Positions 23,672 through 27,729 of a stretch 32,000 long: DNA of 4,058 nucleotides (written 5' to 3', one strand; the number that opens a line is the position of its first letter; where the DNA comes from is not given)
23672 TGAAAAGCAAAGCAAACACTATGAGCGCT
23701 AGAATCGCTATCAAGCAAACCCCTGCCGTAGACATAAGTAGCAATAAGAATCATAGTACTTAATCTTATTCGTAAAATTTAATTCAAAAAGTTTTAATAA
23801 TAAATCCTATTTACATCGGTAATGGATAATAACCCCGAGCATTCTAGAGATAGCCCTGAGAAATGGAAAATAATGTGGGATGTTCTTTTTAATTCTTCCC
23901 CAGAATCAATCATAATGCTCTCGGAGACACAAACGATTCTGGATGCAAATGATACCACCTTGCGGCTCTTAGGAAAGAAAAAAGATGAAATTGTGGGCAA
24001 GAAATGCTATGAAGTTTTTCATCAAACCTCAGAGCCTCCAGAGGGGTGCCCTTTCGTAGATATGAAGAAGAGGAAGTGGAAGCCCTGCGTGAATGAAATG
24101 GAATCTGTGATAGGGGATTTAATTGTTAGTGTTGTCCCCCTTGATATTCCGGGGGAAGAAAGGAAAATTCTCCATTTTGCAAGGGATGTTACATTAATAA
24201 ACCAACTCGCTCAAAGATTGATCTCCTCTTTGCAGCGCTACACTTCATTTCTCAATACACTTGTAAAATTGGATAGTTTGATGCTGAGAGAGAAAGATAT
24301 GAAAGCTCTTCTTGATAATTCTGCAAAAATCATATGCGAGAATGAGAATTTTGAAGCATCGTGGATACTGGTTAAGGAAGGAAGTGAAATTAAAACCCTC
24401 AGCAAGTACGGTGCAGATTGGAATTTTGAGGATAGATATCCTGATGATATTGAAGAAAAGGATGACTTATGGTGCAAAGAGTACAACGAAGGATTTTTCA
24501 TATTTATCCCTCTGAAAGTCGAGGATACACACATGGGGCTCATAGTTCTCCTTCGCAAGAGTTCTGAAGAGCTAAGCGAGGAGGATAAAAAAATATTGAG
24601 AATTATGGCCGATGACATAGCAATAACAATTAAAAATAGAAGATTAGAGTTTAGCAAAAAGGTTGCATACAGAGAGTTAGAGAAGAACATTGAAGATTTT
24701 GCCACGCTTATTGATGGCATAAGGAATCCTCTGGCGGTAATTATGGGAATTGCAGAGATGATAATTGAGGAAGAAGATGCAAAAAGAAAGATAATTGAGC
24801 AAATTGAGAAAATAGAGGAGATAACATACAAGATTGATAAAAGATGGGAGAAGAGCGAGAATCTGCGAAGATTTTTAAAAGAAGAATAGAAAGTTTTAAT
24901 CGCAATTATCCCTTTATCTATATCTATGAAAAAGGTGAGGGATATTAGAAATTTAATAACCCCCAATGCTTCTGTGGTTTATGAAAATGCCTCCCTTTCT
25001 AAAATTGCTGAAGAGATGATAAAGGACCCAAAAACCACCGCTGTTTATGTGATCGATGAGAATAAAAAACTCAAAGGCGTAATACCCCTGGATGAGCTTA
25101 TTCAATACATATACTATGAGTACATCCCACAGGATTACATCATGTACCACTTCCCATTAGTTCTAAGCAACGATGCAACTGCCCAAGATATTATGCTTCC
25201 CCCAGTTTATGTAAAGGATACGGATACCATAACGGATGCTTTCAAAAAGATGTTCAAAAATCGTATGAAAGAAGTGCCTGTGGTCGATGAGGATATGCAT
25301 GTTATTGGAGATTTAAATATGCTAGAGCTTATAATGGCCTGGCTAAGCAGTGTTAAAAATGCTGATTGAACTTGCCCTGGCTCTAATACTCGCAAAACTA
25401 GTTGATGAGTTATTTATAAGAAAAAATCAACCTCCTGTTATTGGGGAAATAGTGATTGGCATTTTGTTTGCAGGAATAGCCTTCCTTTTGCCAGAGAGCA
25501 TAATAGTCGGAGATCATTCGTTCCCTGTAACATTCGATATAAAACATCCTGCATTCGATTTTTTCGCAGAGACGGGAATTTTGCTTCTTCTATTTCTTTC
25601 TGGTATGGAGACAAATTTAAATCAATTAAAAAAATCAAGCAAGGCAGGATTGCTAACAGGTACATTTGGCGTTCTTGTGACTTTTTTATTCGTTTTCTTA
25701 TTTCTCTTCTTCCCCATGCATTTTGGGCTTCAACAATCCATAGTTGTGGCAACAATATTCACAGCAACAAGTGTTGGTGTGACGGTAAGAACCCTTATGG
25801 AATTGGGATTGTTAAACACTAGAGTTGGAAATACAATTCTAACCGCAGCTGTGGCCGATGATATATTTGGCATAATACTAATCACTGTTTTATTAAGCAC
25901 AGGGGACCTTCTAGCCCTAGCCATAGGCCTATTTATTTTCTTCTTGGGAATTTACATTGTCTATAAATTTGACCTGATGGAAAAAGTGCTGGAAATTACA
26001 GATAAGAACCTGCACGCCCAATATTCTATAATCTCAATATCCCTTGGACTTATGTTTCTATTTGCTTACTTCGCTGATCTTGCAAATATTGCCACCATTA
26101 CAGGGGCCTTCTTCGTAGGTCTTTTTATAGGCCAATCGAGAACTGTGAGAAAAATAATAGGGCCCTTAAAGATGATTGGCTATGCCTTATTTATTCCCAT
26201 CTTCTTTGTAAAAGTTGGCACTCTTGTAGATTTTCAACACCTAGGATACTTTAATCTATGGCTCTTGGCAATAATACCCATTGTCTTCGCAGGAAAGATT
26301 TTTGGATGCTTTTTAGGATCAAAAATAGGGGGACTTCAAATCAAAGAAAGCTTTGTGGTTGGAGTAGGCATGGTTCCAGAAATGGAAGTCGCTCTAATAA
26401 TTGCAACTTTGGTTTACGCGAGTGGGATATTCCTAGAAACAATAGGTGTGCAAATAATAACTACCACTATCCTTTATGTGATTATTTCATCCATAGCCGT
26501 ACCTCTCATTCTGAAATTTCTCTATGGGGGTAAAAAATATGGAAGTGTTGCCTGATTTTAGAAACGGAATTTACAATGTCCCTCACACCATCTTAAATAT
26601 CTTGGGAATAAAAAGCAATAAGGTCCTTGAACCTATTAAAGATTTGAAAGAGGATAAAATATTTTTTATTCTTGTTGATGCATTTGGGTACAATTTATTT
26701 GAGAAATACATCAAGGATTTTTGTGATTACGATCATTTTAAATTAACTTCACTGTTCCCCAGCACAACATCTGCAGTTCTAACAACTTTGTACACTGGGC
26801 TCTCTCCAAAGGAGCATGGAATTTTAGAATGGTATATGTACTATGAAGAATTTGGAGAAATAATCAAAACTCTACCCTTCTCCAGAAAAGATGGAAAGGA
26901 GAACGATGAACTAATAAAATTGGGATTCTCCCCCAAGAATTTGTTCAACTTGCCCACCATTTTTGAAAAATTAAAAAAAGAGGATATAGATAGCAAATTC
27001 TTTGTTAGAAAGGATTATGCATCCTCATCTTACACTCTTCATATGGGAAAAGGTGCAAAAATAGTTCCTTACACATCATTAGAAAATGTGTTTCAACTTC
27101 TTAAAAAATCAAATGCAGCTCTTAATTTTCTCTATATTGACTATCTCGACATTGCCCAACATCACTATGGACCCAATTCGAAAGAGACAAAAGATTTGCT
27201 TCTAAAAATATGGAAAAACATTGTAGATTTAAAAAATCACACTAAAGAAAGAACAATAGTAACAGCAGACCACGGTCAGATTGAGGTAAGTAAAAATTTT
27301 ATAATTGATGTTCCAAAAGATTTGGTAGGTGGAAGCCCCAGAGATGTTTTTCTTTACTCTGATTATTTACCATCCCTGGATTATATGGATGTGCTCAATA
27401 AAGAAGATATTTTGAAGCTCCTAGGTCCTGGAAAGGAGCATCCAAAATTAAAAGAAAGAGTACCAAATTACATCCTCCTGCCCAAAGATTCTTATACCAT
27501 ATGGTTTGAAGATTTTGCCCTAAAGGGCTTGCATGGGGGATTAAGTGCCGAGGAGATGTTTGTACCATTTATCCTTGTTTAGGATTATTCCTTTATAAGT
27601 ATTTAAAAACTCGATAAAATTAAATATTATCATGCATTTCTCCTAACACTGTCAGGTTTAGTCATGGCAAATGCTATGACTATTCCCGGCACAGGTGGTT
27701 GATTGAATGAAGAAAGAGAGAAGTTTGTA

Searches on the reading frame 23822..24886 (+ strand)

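Call 20: search_protein_families(library=pfam, proteins=[window:23822-24886:+], max_evalue=0.001)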
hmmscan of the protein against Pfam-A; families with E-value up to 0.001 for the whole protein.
window:23822-24886:+ (355 aa): 8 families
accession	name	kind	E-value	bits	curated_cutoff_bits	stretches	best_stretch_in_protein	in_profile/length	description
PF08448.16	PAS_4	-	3.5e-07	30.9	23.1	1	23-124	1-106/110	PAS fold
PF13426.13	PAS_9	-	5.5e-07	30.2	27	1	27-83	1-54/103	PAS domain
PF00989.32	PAS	-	8.4e-07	29.4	22.6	1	19-70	3-54/113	PAS fold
PF13185.12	GAF_2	-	2.9e-05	24.8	28.6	1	219-270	84-135/136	GAF domain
PF13188.13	PAS_8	-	4.3e-05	23.7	21.8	1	22-71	6-52/65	PAS domain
PF01590.32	GAF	-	7.6e-05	23.7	22.4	1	199-270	56-133/133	GAF domain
PF00512.31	HisKA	-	0.00013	22.4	26.9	1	295-335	8-54/66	His Kinase A (phospho-acceptor) domain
PF13492.12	GAF_3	-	0.00096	20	27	0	224-272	81-129/129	GAF domain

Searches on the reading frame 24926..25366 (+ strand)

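Call 85: search_protein_families(library=pfam, proteins=[window:24926-25366:+], max_evalue=0.001)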
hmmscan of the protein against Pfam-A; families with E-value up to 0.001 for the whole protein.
window:24926-25366:+ (147 aa): 1 family
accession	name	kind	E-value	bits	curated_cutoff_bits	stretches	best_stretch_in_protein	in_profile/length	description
PF00571.33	CBS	-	2.3e-18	66.7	24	2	87-138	2-54/57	CBS domain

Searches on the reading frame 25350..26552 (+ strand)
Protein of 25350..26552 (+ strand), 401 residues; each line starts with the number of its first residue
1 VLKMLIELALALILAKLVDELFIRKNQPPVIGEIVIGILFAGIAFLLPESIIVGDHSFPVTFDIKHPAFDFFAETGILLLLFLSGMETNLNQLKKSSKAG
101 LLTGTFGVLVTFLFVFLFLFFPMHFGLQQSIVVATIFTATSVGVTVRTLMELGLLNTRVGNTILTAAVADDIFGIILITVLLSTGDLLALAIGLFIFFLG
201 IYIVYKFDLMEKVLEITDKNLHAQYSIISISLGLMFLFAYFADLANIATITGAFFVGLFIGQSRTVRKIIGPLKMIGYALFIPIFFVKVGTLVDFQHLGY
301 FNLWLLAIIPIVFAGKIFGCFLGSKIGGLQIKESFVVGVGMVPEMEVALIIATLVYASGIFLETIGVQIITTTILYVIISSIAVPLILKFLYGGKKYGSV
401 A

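Call 20: search_protein_families(library=pfam, proteins=[window:25350-26552:+], max_evalue=0.001)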
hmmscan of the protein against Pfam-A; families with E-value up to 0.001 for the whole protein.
window:25350-26552:+ (401 aa): 1 family
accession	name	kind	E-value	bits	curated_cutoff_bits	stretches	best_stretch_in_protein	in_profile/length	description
PF00999.27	Na_H_Exchanger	-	3.5e-46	158.2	26.2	1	12-390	4-371/375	Sodium/hydrogen exchanger, transmembrane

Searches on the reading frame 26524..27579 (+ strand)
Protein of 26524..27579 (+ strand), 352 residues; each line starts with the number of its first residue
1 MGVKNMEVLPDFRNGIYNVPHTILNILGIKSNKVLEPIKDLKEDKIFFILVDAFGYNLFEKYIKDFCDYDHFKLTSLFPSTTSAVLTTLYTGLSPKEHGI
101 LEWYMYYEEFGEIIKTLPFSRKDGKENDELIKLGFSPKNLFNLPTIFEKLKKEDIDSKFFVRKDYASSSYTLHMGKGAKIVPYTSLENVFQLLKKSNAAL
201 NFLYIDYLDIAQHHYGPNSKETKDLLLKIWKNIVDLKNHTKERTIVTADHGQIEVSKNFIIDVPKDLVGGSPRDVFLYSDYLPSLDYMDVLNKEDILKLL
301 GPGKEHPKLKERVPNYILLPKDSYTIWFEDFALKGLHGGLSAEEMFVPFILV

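Call 20: search_protein_families(library=pfam, proteins=[window:26524-27579:+], max_evalue=0.001)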
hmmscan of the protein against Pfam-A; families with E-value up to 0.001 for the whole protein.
window:26524-27579:+ (352 aa): 1 family
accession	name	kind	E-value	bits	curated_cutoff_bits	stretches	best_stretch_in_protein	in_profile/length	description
PF01663.27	Phosphodiest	-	2.1e-18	67.5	23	1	49-259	4-228/342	Type I phosphodiesterase / nucleotide pyrophosphatase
